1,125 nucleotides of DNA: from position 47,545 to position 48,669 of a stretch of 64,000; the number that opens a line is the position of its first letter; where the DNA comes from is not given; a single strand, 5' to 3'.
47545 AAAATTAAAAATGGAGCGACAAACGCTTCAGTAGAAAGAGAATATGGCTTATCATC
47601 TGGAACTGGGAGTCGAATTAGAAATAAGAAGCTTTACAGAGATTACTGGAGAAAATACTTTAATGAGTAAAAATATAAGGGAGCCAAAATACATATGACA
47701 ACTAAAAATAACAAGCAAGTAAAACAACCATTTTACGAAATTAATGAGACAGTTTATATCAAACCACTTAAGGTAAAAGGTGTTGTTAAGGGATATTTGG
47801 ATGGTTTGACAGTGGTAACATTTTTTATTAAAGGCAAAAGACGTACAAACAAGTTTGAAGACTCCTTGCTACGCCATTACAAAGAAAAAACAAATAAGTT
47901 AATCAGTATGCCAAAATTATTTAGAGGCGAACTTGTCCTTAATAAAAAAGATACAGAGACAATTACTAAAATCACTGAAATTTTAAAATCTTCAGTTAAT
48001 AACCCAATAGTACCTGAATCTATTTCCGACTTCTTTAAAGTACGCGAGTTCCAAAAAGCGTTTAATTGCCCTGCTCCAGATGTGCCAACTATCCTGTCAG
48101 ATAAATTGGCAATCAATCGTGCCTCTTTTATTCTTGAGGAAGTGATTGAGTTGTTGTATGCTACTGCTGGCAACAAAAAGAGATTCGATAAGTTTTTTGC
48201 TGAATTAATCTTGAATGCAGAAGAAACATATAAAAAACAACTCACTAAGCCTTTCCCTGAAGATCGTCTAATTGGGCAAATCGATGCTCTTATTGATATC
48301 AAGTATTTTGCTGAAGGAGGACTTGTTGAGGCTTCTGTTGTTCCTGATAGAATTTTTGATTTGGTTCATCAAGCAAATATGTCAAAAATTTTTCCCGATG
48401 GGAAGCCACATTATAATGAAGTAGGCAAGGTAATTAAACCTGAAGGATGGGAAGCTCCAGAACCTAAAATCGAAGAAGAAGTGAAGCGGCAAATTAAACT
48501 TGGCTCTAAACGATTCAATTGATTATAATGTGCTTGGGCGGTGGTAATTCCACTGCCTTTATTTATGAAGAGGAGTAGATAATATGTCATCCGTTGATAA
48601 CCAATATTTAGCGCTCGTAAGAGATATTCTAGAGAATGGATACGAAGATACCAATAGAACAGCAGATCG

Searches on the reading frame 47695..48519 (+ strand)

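Call 68: search_protein_families(library=phrogs, proteins=[window:47695-48519:+], max_evalue=0.00001)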
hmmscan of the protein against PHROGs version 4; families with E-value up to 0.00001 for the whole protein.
window:47695-48519:+ (275 aa): 4 families
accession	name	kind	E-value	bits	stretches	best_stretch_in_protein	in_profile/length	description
phrog_671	-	other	5.9e-27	95.5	1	85-258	505-654/678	nucleotide pyrophosphohydrolase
phrog_18404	-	other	3.6e-11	43.7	1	193-256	73-137/264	hydrolase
phrog_38514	-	unknown function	2.2e-10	41.8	1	181-256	44-120/348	-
phrog_4159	-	other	6.5e-10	39.7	1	115-238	114-225/270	nucleotide pyrophosphohydrolase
